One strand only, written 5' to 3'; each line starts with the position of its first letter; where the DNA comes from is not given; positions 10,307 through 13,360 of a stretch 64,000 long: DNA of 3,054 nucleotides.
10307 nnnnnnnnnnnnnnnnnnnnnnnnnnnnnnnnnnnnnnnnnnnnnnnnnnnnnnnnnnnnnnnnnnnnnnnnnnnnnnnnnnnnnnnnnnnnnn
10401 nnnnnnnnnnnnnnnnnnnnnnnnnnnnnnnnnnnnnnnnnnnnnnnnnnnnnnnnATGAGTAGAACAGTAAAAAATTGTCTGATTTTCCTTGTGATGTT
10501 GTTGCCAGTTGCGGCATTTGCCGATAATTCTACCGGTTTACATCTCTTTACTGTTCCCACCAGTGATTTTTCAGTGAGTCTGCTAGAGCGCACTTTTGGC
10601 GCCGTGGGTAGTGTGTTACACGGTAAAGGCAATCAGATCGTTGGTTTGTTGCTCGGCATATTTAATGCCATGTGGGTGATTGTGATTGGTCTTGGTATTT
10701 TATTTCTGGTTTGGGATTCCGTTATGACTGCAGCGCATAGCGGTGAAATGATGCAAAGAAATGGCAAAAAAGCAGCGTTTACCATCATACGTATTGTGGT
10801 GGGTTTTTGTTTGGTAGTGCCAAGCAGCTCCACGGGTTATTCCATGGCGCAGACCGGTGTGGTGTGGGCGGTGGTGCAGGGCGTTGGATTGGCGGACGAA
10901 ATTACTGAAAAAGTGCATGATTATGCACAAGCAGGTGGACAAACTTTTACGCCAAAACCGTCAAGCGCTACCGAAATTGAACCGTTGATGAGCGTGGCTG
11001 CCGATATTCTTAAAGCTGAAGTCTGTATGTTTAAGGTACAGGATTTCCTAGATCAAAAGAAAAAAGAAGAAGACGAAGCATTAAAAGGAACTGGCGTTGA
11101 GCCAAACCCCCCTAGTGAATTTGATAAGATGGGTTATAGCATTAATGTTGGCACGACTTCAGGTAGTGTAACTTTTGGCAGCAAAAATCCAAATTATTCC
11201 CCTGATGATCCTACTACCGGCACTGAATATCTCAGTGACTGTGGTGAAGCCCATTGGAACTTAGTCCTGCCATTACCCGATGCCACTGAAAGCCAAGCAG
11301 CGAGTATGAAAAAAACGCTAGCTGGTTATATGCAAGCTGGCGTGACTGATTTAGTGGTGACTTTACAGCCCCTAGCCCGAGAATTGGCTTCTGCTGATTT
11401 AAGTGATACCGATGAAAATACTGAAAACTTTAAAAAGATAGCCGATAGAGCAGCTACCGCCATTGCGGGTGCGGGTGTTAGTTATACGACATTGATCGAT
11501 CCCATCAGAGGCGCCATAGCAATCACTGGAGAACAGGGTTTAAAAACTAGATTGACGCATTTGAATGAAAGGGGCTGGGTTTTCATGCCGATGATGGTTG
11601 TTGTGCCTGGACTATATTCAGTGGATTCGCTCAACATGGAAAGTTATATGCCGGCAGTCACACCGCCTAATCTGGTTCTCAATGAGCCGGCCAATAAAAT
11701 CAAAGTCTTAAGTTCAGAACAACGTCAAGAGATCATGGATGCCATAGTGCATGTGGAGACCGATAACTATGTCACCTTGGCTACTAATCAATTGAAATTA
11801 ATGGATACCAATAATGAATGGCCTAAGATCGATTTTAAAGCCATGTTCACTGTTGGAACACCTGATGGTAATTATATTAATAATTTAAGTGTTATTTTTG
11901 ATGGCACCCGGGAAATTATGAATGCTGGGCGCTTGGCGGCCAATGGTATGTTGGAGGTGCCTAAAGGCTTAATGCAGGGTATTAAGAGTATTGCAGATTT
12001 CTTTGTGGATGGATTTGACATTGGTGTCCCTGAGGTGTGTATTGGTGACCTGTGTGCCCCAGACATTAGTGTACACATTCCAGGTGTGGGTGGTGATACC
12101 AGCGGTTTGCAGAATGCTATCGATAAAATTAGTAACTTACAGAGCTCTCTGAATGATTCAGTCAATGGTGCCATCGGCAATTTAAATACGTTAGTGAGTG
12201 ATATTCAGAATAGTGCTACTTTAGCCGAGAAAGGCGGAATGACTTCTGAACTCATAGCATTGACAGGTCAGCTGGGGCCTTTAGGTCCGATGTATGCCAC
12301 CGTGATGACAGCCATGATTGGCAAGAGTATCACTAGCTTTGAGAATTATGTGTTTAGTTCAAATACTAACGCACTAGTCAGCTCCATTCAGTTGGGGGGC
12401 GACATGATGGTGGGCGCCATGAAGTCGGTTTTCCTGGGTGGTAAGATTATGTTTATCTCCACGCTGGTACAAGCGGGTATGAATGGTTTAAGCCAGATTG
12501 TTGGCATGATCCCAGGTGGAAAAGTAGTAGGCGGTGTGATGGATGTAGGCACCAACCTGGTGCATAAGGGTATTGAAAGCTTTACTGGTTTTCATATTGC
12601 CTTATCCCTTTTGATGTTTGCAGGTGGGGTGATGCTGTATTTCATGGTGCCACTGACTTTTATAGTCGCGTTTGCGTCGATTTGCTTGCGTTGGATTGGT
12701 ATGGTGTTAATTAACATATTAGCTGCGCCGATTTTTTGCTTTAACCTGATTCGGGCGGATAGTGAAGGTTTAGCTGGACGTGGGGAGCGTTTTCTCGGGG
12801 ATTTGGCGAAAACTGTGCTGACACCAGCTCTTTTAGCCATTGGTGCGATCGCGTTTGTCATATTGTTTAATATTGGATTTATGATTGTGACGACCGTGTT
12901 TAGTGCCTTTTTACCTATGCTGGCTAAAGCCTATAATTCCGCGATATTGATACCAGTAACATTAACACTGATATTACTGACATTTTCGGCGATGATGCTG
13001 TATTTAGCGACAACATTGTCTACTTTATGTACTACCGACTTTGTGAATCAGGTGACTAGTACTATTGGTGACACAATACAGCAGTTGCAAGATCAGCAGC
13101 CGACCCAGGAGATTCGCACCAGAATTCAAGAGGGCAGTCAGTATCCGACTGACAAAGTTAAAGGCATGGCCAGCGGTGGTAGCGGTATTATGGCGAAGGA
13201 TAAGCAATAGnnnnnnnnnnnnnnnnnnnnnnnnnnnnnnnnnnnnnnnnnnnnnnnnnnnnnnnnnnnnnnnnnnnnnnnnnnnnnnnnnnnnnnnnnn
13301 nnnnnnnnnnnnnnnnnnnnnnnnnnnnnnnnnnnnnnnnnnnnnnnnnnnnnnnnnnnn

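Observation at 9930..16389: Tandem, diverged duplication of the complete icmV-dotA module, both copies intact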

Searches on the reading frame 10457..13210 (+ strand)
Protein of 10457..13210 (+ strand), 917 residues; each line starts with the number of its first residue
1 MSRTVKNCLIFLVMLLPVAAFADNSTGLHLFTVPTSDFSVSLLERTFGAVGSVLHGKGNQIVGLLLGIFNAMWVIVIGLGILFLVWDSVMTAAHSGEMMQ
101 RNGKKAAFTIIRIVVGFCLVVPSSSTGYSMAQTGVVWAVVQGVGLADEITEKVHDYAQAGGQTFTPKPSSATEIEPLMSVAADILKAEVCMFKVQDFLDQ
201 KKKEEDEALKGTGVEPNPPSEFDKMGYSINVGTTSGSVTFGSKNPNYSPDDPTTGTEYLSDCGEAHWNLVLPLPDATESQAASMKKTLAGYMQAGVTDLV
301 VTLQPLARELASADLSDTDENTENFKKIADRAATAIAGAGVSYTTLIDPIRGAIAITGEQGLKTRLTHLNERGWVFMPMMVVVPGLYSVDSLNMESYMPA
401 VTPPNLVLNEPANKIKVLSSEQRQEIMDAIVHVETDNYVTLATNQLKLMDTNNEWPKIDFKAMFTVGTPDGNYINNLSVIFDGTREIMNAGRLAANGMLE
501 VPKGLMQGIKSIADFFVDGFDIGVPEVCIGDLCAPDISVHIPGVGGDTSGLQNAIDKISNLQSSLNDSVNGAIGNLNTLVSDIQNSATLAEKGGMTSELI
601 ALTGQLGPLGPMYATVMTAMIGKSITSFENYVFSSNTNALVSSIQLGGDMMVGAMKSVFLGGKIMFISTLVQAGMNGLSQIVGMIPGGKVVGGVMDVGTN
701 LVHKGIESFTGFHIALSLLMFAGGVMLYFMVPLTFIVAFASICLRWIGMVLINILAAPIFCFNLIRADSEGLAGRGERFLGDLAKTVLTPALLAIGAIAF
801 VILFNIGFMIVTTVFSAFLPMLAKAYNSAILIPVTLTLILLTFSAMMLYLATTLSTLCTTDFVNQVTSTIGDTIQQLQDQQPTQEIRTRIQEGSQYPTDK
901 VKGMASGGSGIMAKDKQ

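Call 4: search_protein_families(library=pfam, proteins=[window:10457-13210:+])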
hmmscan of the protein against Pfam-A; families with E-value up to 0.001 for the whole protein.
window:10457-13210:+ (917 aa): 1 family
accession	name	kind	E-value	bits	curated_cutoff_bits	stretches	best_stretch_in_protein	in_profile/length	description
PF18895.5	T4SS_pilin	-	7.3e-05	23.2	26.6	1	58-121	2-62/71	Type IV secretion system pilin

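Call 7: search_protein_families(library=ncbifam, proteins=[window:10457-13210:+])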
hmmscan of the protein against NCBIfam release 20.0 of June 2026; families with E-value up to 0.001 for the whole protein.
window:10457-13210:+ (917 aa): 2 families
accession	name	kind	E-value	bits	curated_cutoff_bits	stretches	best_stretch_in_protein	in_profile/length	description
NF033886.1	T4SS_DotA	equivalog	1.5e-55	189.5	500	2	36-332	1-311/790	type IVB secretion system protein DotA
TIGR04346.1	DotA_TraY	subfamily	4.8e-47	160.9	100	2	38-375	1-319/656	DotA/TraY family protein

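Call 9: find_homologous_proteins(query=window:10457-13210:+, max_evalue=1e-10)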
Query window:10457-13210:+ (917 aa): 7 proteins with E <= 1e-10 among 8000 candidates.
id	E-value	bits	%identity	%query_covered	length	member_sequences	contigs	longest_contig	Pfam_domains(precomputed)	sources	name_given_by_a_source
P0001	0.0e+0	2027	100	100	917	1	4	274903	-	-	-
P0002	0.0e+0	1135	57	97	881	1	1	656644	-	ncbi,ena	-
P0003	0.0e+0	1094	56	100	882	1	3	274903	-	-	-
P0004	0.0e+0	1039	52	100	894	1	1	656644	-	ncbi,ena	-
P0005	1.8e-195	670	38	97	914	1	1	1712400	-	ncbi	ncbi:MAG: DotA/TraY family protein [Gammaproteobacteria bacterium]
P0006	1.7e-175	604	37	95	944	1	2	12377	-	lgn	-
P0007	4.7e-166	573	35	97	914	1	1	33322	-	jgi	-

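Call 10: find_encoding_contigs(protein=P0002, flank=10000, max_places=4)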
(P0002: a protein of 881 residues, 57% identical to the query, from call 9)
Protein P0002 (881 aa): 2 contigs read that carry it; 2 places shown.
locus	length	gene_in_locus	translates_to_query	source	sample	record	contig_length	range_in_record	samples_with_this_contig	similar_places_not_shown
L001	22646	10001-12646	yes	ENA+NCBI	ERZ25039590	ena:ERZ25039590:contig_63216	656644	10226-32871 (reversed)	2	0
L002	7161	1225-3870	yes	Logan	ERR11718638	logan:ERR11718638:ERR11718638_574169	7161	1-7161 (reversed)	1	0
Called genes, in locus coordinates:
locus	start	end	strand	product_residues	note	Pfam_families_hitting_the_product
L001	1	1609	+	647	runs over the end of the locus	PF01578:Cytochrom_C_asm, PF16327:CcmF_C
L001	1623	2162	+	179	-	PF00578:AhpC-TSA, PF08534:Redoxin, PF13098:Thioredoxin_2 (weak)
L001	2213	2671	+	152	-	PF03918:CcmH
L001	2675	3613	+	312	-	PF23914:TPR_CcmH_CycH, PF13428:TPR_14 (faint), PF14559:TPR_19 (faint), PF13432:TPR_16 (faint), PF00515:TPR_1 (faint), PF07719:TPR_2 (weak), PF13371:TPR_9 (faint), PF13174:TPR_6 (faint)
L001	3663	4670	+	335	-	PF00701:DHDPS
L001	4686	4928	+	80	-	-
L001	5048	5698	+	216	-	PF06804:BamC_C (faint)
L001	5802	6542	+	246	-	PF01259:SAICAR_synt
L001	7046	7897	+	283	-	-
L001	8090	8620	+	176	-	-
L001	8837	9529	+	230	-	PF00814:TsaD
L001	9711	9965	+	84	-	-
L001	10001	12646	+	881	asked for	-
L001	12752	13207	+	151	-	-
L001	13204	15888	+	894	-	-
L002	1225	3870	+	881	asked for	-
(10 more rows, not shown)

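Call 11: find_encoding_contigs(protein=P0001, flank=10000, max_places=6)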
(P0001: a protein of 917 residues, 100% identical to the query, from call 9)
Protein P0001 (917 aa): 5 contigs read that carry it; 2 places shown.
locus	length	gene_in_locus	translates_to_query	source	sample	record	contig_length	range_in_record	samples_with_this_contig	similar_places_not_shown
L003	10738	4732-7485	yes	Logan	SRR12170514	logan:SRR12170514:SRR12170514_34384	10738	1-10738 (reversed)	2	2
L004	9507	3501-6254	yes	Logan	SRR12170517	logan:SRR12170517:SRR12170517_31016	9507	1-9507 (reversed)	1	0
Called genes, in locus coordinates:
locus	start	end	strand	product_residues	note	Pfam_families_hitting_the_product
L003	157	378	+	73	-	-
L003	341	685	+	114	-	-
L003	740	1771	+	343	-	PF08240:ADH_N, PF13602:ADH_zinc_N_2 (faint), PF16912:Glu_dehyd_C, PF00107:ADH_zinc_N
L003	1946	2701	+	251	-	-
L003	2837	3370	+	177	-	-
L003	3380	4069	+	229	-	PF00814:TsaD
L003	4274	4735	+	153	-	-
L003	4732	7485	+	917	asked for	-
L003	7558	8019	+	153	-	-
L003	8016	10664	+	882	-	-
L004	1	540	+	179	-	?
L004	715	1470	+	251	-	-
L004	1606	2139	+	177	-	-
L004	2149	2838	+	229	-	PF00814:TsaD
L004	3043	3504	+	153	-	-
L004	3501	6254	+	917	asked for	-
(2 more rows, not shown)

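Call 17: find_related_loci(query=A1, collection=genome_contigs, flank=10000)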
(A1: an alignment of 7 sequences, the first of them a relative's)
Query A1 (917 aa) in genome_contigs; peptide patterns used: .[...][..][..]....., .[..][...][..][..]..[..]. (x = any residue, [..] = any of these).
49 stretches matched a pattern; 10 encode a relative of the query (tblastn E <= 1e-3); 10 distinct loci.
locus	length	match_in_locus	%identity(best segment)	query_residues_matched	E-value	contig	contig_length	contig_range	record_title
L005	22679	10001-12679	57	1-907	0e+0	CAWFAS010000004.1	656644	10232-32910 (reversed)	MAG: uncultured Gammaproteobacteria bacterium isolate MFD09286.bin.1.170 genome assembly, contig: contig_63216, whole ge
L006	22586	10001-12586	38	1-887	0e+0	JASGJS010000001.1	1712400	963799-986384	MAG: Gammaproteobacteria bacterium isolate 5N005 JMF-2111-06-0005.ont.bin.5_0, whole genome shotgun sequence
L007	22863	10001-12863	35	1-909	4e-93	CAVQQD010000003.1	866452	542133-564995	MAG: uncultured Gammaproteobacteria bacterium isolate MFD00731.bin.1.206 genome assembly, contig: contig_72935, whole ge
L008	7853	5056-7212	29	10-815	2e-36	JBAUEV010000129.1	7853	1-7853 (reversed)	MAG: Gammaproteobacteria bacterium isolate MFD13042_ilm_asm_bin13 k127_108926, whole genome shotgun sequence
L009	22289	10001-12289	29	18-907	7e-39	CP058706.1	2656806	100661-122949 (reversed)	MAG: Coxiellaceae bacterium isolate SSA3 chromosome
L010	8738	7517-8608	29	8-353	5e-28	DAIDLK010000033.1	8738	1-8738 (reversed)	MAG TPA_asm: Legionellaceae bacterium isolate clean427 NODE_33_length_8738_cov_2.682716, whole genome shotgun sequence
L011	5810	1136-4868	33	1-887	1e-19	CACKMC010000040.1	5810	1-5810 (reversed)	Coxiellaceae bacterium isolate AG-453-P19 genome assembly, contig: AG-453-P19_NODE_40, whole genome shotgun sequence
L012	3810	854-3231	30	5-808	7e-18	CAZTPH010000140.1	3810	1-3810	MAG TPA_asm: uncultured Coxiellaceae bacterium isolate SRP256446_co1_143 genome assembly, contig: NODE_19346_length_3810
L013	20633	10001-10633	28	3-200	2e-14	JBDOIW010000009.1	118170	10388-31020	MAG: Legionellales bacterium isolate ipaMAG-0636 ipaMAG-0636_c9, whole genome shotgun sequence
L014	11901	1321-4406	32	19-917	2e-23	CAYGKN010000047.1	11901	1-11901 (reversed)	MAG TPA_asm: uncultured Gammaproteobacteria bacterium isolate ERP117304_co1_219 genome assembly, contig: NODE_5079_lengt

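Call 33: find_related_loci(query=A1, collection=metagenome_contigs, flank=8000)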
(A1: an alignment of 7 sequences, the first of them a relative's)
Query A1 (917 aa) in metagenome_contigs; peptide patterns used: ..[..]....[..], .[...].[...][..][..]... (x = any residue, [..] = any of these).
189 stretches matched a pattern; 37 encode a relative of the query (tblastn E <= 1e-3); 37 distinct loci.
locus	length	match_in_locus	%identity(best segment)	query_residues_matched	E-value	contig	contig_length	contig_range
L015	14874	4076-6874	37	20-908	0e+0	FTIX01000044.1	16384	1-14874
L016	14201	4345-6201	32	12-816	1e-34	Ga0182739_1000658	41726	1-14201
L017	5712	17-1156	29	33-423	1e-32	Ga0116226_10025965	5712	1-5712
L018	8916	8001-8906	31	6-290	1e-31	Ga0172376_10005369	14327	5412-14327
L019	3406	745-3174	32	6-815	6e-30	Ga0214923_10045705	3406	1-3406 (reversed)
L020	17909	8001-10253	28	34-917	1e-29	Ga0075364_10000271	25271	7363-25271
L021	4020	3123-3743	36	3-196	1e-28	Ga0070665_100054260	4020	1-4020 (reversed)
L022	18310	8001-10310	27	6-908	3e-28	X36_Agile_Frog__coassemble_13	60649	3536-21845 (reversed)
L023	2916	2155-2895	32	12-267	8e-28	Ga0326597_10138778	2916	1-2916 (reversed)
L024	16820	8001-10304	27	6-908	9e-28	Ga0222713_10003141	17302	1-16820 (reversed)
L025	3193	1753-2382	33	3-205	1e-27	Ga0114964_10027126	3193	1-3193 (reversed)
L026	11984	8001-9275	26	10-376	4e-27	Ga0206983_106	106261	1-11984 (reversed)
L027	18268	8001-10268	27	31-917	5e-27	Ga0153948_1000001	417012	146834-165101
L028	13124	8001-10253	26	31-912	1e-26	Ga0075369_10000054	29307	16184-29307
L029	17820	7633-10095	30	9-815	8e-26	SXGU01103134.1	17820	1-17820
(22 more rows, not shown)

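Call 46: find_homologous_proteins(query=A1, max_evalue=1e-20)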
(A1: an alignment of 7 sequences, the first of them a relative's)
Query A1 (7 sequences) (917 aa, profile of the alignment): 7 proteins with E <= 1e-20 among 8000 candidates.
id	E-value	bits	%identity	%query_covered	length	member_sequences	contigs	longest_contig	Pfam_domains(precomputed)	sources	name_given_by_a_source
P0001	0.0e+0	1474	100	100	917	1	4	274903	-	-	-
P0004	0.0e+0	1463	52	100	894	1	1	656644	-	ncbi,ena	-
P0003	0.0e+0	1449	56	100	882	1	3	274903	-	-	-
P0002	0.0e+0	1424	57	97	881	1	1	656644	-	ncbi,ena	-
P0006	0.0e+0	1336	37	95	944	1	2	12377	-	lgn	-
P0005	0.0e+0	1304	38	97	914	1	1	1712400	-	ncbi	ncbi:MAG: DotA/TraY family protein [Gammaproteobacteria bacterium]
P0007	0.0e+0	1226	35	97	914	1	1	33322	-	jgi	-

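Call 62: predict_structure(alignment_id=A1)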
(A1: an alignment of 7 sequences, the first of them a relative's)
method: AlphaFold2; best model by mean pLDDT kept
length: 917 residues; sequences in the alignment: 7
mean_pLDDT: 46.0   pTM: 0.33
mean pLDDT of the five models: 46.0, 45.2, 40.9, 39.8, 38.4
residues with pLDDT >= 90: 0; 70-90: 87; 50-70: 234; < 50: 596
segments of 3 or more residues with pLDDT < 50: 1-168, 248-256, 271-277, 352-402, 409-411, 451-529, 531-547, 549-551, 557-590, 592-596, 598-721, 753-758, 760-785, 826-829, 873-917
pLDDT, mean of each block of 10 residues (from residue 1): 37 34 28 29 28 29 39 46 46 37 37 35 30 34 35 34 36 66 80 81 75 65 67 69 56 50 67 45 56 64 74 61 66 68 57 42 35 27 26 29 48 62 74 70 65 32 27 31 35 36 40 41 42 37 42 48 43 40 43 46 42 48 44 35 38 36 34 32 28 28 32 44 50 53 52 49 45 43 51 58 61 56 49 54 61 61 55 41 35 33 27 27
secondary structure, 60 per line:
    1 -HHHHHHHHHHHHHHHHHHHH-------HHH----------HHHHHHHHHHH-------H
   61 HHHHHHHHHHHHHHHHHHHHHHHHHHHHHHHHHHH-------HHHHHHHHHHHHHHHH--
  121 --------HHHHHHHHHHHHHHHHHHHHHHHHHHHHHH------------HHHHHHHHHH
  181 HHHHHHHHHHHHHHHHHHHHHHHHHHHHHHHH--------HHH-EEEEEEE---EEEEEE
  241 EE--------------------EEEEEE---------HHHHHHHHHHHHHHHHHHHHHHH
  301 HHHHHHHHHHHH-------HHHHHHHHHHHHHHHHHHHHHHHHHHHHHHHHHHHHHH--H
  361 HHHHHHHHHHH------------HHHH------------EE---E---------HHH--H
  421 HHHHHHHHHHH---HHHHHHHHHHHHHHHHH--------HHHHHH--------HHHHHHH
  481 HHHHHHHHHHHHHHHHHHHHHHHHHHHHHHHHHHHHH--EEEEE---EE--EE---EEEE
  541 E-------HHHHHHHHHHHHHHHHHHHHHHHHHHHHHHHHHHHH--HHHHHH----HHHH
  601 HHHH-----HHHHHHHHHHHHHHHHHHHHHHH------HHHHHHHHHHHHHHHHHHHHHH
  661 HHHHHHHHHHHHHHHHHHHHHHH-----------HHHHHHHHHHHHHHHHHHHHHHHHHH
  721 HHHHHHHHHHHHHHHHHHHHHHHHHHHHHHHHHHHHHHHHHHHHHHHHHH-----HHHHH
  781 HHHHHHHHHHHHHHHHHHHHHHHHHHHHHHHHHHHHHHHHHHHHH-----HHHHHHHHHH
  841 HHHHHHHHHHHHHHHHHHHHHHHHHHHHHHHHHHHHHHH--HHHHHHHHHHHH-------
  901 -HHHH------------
elements in order (helices of 4 or more, strands of 3 or more residues): H2-21 H42-52 H60-95 H103-118 H129-158 H171-212 E225-231 E235-242 E263-268 H278-312 H320-357 H360-371 H384-387 H420-431 H435-451 H460-465 H474-517 E520-524 E537-541 H549-584 H587-592 H597-604 H610-632 H639-683 H695-770 H776-825 H831-879 H882-893 H902-905

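Call 63: search_solved_structures(query=A1, max_evalue=0.01, show_alignments=1)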
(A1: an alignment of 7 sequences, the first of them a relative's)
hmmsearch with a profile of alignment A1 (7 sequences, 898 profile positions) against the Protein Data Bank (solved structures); distinct sequences matched with E-value up to 0.01: 1.
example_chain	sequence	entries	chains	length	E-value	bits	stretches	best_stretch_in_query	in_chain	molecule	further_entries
9ngy_FP1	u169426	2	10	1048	2e-33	118.6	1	9-223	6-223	DotA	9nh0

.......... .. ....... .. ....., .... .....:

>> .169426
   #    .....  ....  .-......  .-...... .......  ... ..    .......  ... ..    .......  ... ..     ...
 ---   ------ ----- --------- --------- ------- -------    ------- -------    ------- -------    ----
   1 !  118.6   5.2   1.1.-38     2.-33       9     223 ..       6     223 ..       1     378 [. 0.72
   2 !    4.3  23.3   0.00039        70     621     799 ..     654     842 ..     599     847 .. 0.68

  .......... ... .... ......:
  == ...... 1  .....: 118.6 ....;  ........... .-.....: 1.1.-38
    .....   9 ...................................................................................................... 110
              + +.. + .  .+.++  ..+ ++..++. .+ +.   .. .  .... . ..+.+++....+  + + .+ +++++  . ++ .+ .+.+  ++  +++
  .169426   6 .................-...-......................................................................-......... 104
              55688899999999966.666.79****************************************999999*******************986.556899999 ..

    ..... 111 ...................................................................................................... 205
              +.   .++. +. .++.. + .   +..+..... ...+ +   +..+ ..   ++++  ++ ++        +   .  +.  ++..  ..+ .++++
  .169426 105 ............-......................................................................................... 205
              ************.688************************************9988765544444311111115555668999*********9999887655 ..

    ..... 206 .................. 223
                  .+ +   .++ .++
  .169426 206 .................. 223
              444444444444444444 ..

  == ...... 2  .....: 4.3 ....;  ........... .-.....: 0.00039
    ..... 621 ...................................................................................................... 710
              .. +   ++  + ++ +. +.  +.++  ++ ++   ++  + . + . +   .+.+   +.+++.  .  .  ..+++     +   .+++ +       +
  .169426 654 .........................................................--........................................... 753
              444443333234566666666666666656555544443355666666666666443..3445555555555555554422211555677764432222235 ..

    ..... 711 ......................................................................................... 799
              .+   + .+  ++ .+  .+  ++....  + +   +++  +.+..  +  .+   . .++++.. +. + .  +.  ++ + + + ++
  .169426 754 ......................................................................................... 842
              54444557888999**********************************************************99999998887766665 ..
